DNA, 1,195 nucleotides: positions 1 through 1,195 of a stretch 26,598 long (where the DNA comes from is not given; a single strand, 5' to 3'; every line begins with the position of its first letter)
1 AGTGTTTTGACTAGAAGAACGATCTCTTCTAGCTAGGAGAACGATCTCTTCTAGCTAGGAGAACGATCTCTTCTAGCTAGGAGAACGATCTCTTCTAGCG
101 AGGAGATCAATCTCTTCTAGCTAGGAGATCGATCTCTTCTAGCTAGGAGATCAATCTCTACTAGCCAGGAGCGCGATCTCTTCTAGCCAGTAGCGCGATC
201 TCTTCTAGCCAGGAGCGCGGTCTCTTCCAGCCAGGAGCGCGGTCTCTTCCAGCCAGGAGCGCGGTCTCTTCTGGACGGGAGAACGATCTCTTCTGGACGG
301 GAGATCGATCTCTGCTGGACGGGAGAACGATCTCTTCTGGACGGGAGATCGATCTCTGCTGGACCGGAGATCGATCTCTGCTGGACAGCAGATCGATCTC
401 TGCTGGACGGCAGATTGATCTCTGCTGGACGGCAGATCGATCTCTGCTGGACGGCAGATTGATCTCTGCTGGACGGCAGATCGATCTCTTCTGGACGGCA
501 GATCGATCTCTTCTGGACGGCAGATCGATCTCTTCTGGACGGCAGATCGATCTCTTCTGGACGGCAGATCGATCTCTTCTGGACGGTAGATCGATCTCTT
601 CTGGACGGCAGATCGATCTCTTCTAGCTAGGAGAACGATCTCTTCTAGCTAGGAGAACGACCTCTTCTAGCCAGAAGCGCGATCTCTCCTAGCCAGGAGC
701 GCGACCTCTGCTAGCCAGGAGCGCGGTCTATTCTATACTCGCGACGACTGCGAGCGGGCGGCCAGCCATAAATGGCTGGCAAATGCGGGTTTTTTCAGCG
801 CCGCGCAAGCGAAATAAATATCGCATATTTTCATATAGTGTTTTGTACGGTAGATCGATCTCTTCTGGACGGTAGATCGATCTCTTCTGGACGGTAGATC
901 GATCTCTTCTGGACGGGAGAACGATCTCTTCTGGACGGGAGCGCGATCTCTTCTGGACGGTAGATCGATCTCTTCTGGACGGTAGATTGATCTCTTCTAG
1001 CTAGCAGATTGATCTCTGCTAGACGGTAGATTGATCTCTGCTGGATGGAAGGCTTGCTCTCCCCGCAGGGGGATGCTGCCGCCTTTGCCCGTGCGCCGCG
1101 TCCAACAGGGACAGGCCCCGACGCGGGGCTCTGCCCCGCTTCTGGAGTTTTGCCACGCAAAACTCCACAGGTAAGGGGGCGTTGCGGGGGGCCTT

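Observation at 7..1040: Orphan array of a self-complementary 22-bp repeat built from two palindromes (33 + 9 units)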

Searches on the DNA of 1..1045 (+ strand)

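Call 38: search_dna_similar(query=window:1-1045:+, collection=plasmids, mode=distant, max_evalue=0.001, max_rows=15)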
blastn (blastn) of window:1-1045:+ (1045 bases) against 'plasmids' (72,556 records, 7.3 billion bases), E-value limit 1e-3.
No match.

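Call 39: search_dna_similar(query=window:1-1045:+, collection=phages, mode=distant, max_evalue=0.001, max_rows=15)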
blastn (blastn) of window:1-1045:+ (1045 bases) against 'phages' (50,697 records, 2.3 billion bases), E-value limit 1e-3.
No match.
